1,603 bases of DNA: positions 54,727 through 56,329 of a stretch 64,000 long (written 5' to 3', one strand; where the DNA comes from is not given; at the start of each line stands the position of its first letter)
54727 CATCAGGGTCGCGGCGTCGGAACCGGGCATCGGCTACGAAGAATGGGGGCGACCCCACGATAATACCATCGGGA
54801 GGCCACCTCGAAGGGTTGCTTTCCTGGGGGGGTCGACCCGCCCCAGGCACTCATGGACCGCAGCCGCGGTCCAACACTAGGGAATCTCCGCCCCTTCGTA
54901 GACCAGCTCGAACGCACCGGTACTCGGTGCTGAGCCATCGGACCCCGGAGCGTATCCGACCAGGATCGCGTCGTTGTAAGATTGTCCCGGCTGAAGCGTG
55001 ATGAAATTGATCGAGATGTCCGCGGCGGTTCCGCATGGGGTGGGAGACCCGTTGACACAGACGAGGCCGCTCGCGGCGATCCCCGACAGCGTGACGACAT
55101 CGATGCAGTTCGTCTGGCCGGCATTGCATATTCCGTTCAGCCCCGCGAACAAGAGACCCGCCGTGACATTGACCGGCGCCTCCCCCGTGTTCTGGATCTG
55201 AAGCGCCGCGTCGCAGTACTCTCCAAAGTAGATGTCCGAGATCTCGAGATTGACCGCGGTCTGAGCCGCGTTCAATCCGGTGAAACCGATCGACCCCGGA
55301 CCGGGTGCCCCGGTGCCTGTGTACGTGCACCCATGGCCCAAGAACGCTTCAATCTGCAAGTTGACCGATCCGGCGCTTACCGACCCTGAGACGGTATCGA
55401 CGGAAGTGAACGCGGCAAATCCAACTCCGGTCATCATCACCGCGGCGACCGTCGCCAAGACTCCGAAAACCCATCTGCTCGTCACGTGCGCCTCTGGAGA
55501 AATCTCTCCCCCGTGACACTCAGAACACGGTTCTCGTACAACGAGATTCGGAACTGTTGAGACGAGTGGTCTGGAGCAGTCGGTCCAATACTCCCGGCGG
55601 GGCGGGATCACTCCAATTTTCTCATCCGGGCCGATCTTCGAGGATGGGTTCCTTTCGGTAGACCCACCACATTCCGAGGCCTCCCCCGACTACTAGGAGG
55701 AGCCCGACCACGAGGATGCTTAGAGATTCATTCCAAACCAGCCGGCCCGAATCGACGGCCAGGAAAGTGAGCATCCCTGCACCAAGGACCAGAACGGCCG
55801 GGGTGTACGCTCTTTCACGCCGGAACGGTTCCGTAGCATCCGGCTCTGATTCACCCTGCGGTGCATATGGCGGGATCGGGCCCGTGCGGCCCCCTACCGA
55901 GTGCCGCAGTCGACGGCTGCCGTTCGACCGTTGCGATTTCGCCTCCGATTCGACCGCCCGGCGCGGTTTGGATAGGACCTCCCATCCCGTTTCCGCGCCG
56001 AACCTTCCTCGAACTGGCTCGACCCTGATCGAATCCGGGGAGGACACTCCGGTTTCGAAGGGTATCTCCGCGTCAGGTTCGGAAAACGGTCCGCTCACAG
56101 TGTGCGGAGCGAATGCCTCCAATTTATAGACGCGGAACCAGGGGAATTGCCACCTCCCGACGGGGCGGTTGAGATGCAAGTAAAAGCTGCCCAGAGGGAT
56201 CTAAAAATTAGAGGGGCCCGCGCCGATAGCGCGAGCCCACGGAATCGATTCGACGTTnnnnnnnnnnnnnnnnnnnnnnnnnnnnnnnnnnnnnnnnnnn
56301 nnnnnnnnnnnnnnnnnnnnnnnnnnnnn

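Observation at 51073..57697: Co-oriented five-gene surface cluster facing the giant ORF: candidate cell-surface assembly locus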

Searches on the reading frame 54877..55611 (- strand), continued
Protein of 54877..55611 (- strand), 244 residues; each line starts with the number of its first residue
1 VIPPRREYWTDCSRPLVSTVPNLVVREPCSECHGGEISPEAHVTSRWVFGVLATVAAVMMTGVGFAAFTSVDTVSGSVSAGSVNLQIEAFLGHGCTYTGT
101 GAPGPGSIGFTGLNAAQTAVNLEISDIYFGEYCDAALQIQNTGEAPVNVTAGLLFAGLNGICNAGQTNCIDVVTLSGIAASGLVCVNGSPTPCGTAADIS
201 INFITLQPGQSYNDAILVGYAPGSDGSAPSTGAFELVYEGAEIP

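Call 75: search_protein_families(library=ncbifam, proteins=[L017:6498-7862:+, L016:6999-8558:+, L017:9386-9940:+, L017:10040-10582:+, L017:10629-11153:+, L017:5892-6467:+, L017:7859-9184:+, P0006, P0016], max_evalue=0.1)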
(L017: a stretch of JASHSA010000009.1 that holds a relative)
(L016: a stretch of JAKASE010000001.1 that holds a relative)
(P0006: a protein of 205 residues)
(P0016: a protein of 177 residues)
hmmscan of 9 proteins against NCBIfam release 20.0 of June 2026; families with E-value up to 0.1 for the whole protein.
L017:6498-7862:+ (454 aa): 4 families
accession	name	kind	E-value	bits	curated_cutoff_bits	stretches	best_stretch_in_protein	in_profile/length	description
TIGR02228.1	sigpep_I_arch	equivalog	2.6e-22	79.4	51.85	1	295-431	10-147/158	signal peptidase I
NF046067.1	SigPepSipWBacil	equivalog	7.7e-12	45.2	190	1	294-434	17-157/189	signal peptidase I SipW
TIGR02227.1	sigpep_I_bact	equivalog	0.0058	16.5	47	1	301-370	8-77/162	signal peptidase I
NF040914.1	Mrt_core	domain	0.046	13.8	100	0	126-177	10-64/108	myxosortase family intramembrane protease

L016:6999-8558:+ (519 aa): 5 families
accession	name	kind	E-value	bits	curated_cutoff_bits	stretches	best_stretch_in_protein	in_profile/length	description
TIGR02228.1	sigpep_I_arch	equivalog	1.6e-24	86.6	51.85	1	364-501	8-146/158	signal peptidase I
NF046067.1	SigPepSipWBacil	equivalog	1.9e-08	34.1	190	1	391-504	42-156/189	signal peptidase I SipW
TIGR02227.1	sigpep_I_bact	equivalog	7.2e-06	26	47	1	373-440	8-76/162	signal peptidase I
NF041647.1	ABC_perm_CPBP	equivalog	0.013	14.3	435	1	184-270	539-609/636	ABC transporter permease subunit/CPBP intramembrane protease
NF052375.1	antisigma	equivalog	0.019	15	100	0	346-424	73-143/217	anti-sigma factor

L017:9386-9940:+ (184 aa): 0 families

L017:10040-10582:+ (180 aa): 0 families

L017:10629-11153:+ (174 aa): 1 family
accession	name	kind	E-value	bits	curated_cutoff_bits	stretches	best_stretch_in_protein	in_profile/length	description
NF033506.0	PACE-CTERM-PROT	exception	0.088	11.4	110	0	59-99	478-518/627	putative S-layer protein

L017:5892-6467:+ (191 aa): 2 families
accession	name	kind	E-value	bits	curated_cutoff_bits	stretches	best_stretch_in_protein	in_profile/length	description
NF053610.1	Sso10a_fam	subfamily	1.9e-07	31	60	1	34-90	1-57/64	Sso10a family chromatin protein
TIGR04166.1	methano_MtrB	equivalog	0.021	15.1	50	1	71-125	3-57/95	tetrahydromethanopterin S-methyltransferase subunit MtrB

L017:7859-9184:+ (441 aa): 1 family
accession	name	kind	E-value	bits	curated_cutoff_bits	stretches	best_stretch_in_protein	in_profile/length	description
NF051431.1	Rv0361_Cterm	subfamily_domain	0.085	13.1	37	0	221-255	2-36/140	Rv0361 family membrane protein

P0006 (205 aa): 0 families

P0016 (177 aa): 1 family
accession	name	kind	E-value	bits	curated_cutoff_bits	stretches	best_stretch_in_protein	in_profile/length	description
TIGR04088.1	cognate_SipW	domain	0.0073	16.4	19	1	9-41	2-34/34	SipW-dependent-type signal peptide-containing protein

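Call 89: find_encoding_contigs(protein=P0006, flank=8000, max_places=3)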
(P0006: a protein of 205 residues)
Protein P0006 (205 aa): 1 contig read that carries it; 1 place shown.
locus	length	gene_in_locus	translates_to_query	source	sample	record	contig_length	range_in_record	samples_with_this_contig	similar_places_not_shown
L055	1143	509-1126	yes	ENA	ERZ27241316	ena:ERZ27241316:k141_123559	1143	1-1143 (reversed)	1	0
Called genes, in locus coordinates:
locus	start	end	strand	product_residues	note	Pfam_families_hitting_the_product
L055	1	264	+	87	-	?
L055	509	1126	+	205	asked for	-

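Call 90: find_encoding_contigs(protein=P0007, flank=8000, max_places=3)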
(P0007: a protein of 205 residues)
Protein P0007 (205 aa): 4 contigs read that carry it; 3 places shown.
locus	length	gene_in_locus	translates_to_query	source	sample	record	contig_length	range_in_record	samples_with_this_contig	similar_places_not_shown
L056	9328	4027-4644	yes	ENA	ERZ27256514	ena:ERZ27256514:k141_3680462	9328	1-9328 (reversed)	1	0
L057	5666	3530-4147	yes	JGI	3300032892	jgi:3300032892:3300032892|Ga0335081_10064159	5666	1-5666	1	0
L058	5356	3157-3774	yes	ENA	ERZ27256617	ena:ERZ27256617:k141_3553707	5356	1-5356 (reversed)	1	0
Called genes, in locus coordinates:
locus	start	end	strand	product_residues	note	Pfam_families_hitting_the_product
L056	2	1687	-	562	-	?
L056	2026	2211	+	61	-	-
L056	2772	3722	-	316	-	PF01073:3Beta_HSD, PF01370:Epimerase, PF04321:RmlD_sub_bind (weak), PF05368:NmrA (weak), PF07993:NAD_binding_4 (faint), PF13460:NAD_binding_10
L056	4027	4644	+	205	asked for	-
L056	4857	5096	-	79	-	-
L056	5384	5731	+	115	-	-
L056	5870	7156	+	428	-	PF03600:CitMHS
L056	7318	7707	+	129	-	PF02537:CRCB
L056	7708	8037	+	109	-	PF02641:DUF190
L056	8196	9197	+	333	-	-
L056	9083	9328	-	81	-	?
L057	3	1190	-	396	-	?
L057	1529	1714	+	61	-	-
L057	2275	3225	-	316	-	PF01073:3Beta_HSD, PF01370:Epimerase, PF04321:RmlD_sub_bind (weak), PF05368:NmrA (weak), PF07993:NAD_binding_4 (faint), PF13460:NAD_binding_10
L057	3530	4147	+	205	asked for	-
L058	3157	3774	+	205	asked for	-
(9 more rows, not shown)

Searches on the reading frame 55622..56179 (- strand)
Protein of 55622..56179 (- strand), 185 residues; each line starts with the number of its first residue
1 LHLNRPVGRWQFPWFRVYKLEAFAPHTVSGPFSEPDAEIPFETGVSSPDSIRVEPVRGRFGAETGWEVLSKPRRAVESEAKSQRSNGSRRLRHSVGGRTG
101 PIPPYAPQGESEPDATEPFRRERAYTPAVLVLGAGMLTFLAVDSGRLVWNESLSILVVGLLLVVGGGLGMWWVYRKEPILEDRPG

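Call 3: search_protein_families(library=pfam, proteins=[window:55622-56179:-], max_evalue=1)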
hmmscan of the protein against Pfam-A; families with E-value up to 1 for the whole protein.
window:55622-56179:- (185 aa): 3 families
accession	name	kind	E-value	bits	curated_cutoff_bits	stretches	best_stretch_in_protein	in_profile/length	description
PF07332.16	Phage_holin_3_6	-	0.033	14.7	28.4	1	129-176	46-93/116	Putative Actinobacterial Holin-X, holin superfamily III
PF10907.13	DUF2749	-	0.15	12.5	25.5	0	61-92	18-49/72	Protein of unknown function (DUF2749)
PF19762.4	DUF6249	-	0.17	12.3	33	1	130-175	63-101/104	Domain of unknown function (DUF6249)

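Call 4: search_protein_families(library=ncbifam, proteins=[window:55622-56179:-], max_evalue=1)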
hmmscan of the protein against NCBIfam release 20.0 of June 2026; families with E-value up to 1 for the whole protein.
window:55622-56179:- (185 aa): 1 family
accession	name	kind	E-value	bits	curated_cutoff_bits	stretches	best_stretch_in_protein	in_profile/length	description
NF033470.1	SMR_qac_bcrC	exception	0.2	12.2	225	1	134-167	64-98/114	quaternary ammonium compound efflux SMR transporter BcrC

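Call 72: list_cluster_members(proteins=[window:55622-56179:-, window:55622-56122:-, window:55622-56098:-, window:55622-56047:-])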
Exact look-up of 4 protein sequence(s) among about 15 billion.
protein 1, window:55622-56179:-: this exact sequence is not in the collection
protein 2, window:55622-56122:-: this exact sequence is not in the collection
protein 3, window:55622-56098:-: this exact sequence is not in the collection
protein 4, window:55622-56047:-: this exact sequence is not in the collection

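Call 73: list_cluster_members(proteins=[window:55625-56179:-, window:55625-56122:-, window:55625-56098:-, window:55625-56047:-, window:55625-55774:-])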
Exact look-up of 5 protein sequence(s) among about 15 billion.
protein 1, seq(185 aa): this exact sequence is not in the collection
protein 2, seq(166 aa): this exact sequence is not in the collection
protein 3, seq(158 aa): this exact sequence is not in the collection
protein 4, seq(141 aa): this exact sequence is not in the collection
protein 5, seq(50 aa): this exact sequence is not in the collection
